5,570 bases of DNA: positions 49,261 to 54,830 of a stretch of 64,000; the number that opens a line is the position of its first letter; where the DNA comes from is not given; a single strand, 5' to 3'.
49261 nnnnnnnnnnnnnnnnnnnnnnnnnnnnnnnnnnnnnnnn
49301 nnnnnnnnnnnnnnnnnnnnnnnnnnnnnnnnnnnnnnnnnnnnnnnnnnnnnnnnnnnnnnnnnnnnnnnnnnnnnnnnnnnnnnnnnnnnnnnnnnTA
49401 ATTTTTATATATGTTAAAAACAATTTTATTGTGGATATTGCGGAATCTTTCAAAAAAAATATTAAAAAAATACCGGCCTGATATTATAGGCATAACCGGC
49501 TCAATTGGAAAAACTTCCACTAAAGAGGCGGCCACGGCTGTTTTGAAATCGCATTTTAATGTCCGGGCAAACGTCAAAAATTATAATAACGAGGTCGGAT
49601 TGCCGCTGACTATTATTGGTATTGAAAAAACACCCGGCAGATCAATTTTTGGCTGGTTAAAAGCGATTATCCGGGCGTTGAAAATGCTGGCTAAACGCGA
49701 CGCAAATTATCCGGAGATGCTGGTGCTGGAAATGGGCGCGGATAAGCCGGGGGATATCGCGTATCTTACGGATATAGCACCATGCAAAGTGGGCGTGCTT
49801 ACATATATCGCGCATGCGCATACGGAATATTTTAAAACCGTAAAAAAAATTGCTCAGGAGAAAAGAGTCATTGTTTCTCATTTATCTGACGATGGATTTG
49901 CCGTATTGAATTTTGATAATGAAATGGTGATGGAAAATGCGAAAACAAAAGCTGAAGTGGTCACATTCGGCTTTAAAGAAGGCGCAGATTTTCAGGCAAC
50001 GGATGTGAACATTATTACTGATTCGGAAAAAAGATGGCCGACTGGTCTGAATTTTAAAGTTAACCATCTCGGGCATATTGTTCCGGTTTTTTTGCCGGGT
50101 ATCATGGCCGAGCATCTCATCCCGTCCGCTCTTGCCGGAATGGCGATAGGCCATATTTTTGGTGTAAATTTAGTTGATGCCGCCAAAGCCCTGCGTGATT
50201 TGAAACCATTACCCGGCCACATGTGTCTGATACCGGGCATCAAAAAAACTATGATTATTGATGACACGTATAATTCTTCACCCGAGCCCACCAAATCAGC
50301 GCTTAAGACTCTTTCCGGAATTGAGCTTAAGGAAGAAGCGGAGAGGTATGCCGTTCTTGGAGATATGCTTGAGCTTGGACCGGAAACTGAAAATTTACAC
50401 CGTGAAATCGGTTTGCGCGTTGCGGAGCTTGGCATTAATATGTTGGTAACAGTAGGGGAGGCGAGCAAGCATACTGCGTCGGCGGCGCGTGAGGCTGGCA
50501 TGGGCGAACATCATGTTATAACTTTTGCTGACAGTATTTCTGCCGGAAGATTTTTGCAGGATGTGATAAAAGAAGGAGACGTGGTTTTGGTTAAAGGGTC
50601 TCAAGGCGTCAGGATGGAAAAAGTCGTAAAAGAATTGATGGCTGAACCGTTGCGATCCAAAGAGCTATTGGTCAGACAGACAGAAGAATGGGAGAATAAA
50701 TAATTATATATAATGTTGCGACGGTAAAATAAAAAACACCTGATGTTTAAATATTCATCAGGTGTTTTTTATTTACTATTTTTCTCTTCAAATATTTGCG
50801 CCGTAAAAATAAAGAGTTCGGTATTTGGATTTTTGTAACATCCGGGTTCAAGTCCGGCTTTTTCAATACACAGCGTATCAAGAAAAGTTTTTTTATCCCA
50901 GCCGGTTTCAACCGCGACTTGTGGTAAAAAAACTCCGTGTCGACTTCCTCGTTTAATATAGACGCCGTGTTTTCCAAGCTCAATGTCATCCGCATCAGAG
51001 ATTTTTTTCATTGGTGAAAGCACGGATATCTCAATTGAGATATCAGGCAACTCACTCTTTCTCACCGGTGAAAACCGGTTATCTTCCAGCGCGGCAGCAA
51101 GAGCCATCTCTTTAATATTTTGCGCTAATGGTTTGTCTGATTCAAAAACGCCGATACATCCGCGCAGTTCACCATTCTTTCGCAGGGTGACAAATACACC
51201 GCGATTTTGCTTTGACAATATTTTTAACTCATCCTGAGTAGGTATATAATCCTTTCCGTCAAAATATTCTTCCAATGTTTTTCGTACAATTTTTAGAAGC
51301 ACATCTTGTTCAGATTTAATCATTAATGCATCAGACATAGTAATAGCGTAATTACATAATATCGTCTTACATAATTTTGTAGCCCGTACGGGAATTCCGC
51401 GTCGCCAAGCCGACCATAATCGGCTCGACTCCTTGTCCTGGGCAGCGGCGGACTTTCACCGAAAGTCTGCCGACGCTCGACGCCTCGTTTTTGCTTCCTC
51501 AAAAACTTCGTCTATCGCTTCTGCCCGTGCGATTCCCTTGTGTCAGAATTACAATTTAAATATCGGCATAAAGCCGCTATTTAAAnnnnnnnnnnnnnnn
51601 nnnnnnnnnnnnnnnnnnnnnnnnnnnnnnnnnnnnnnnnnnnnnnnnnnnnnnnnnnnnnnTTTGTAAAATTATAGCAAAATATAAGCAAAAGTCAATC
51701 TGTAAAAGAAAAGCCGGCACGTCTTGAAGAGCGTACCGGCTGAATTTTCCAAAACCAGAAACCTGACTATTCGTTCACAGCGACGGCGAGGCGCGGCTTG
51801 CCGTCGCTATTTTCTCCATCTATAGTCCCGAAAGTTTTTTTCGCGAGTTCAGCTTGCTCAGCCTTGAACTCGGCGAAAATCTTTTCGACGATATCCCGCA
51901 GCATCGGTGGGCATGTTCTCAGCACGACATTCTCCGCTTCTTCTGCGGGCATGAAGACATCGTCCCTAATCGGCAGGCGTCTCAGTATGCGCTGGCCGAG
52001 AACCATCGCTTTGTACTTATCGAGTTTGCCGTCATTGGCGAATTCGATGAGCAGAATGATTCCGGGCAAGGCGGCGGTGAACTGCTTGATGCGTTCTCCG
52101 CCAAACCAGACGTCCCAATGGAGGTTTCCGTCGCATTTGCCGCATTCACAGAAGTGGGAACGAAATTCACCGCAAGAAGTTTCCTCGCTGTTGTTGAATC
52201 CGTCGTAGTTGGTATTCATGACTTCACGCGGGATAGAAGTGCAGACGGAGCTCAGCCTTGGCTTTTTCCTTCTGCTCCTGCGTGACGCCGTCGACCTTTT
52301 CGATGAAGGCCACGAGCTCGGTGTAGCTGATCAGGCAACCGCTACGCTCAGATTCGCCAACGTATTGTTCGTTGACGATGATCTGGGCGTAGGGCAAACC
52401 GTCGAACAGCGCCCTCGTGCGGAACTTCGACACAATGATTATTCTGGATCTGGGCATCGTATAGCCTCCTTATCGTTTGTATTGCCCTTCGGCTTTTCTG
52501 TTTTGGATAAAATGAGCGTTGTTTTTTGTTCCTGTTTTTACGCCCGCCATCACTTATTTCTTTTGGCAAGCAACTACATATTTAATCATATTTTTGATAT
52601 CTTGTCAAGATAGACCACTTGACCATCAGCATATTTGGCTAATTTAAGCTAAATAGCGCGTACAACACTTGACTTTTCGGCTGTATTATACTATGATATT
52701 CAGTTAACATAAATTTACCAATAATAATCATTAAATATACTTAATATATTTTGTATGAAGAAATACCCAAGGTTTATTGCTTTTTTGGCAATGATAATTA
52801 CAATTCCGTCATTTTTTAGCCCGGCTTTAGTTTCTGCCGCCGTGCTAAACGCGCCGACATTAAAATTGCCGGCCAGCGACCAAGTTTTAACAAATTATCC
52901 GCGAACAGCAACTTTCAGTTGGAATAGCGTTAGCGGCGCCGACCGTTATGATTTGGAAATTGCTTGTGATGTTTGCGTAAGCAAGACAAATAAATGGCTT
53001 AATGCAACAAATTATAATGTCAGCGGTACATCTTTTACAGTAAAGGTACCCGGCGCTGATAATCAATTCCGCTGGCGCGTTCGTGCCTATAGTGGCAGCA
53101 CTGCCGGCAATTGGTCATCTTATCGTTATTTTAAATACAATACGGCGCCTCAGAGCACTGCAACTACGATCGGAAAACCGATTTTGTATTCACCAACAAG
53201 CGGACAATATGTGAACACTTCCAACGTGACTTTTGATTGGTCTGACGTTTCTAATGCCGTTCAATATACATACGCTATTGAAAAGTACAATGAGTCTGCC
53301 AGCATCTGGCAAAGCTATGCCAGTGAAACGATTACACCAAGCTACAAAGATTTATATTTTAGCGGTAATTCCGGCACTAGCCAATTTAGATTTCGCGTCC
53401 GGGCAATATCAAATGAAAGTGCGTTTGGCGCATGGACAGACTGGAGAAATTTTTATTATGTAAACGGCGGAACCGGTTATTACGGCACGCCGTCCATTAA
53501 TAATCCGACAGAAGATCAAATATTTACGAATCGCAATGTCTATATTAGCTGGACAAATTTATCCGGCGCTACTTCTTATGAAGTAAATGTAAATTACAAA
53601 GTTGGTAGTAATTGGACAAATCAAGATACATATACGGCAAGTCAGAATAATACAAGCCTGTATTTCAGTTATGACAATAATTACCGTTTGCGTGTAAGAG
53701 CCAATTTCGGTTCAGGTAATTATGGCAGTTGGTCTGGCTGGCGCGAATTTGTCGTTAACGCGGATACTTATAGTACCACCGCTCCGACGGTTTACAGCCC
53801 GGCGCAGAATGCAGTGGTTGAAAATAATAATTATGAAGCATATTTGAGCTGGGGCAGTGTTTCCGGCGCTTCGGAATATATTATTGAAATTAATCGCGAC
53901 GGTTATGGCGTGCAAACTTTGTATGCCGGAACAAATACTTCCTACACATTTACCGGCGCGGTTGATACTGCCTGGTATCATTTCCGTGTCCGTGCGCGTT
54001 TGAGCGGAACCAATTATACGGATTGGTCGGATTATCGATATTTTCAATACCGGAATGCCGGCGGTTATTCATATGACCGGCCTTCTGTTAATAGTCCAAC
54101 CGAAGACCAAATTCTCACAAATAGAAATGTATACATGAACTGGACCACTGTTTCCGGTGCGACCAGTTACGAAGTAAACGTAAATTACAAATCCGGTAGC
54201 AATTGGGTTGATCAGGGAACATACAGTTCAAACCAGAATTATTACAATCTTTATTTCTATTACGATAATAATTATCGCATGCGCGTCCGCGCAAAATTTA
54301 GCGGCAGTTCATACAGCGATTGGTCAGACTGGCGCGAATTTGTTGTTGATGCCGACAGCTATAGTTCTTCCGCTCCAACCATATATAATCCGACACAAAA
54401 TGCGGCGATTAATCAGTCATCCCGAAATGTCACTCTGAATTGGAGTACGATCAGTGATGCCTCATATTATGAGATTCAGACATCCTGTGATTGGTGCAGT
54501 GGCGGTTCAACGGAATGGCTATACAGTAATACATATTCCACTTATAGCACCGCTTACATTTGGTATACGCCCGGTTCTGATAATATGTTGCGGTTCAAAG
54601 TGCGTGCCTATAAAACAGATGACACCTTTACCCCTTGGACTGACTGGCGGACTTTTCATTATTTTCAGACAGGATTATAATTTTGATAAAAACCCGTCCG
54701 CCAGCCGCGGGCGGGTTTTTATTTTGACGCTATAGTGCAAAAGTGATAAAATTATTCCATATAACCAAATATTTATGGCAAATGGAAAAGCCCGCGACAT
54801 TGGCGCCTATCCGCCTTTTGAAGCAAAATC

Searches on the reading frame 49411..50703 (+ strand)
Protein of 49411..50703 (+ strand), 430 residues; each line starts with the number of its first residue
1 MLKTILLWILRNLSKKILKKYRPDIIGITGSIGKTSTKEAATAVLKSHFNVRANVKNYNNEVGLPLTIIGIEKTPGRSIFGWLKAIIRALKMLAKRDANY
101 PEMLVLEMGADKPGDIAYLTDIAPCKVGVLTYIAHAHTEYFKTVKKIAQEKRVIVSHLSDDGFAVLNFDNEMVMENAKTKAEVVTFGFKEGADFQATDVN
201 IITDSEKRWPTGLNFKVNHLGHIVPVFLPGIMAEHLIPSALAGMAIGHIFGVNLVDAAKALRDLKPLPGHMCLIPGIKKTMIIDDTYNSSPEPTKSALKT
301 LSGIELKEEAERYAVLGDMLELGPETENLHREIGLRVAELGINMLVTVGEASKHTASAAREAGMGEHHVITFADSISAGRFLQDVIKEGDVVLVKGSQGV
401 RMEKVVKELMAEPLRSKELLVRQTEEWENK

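Call 7: search_protein_families(library=pfam, proteins=[window:49411-50703:+], max_evalue=0.01)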
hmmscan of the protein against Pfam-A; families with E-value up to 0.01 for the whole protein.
window:49411-50703:+ (430 aa): 2 families
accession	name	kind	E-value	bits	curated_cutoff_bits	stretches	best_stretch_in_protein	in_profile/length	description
PF08245.18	Mur_ligase_M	-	3.2e-29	102.7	24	2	89-206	45-166/200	Mur ligase middle domain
PF02875.26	Mur_ligase_C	-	5.1e-16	60.1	28.4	1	276-397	8-126/127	Mur ligase, glutamate ligase domain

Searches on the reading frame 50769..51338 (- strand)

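Call 8: search_protein_families(library=pfam, proteins=[window:50769-51338:-], max_evalue=0.01)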
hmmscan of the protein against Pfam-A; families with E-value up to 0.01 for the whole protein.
window:50769-51338:- (189 aa): 1 family
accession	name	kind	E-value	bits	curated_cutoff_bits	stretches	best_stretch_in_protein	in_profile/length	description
PF01871.22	AMMECR1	-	8e-58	195.1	25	1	15-183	1-168/168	AMMECR1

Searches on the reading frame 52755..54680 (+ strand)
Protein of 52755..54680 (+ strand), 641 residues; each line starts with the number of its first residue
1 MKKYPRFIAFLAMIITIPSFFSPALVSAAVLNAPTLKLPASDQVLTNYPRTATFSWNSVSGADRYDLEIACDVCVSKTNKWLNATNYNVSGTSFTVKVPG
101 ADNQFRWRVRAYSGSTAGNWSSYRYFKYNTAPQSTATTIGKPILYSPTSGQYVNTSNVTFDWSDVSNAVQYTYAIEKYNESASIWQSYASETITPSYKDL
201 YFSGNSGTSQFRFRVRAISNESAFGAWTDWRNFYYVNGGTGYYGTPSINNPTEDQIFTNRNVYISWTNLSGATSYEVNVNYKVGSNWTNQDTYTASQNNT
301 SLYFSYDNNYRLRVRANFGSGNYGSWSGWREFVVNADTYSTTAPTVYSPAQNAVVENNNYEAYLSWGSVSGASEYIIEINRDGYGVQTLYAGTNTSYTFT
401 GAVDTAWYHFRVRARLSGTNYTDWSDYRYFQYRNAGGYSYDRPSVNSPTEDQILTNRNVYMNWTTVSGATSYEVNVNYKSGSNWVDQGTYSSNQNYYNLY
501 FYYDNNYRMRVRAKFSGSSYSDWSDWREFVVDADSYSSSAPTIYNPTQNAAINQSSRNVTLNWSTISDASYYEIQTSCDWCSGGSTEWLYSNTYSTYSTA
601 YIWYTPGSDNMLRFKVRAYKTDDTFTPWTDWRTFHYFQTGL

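Call 7: search_protein_families(library=pfam, proteins=[window:52755-54680:+], max_evalue=0.01)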
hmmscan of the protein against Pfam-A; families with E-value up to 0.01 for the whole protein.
window:52755-54680:+ (641 aa): 1 family
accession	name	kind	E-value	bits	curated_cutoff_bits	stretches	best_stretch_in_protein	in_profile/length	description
PF25788.1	Ig_Rha78A_N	-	0.00053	20.7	27.4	0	50-127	18-100/105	Rha78A-like, N-terminal immunoglobulin domain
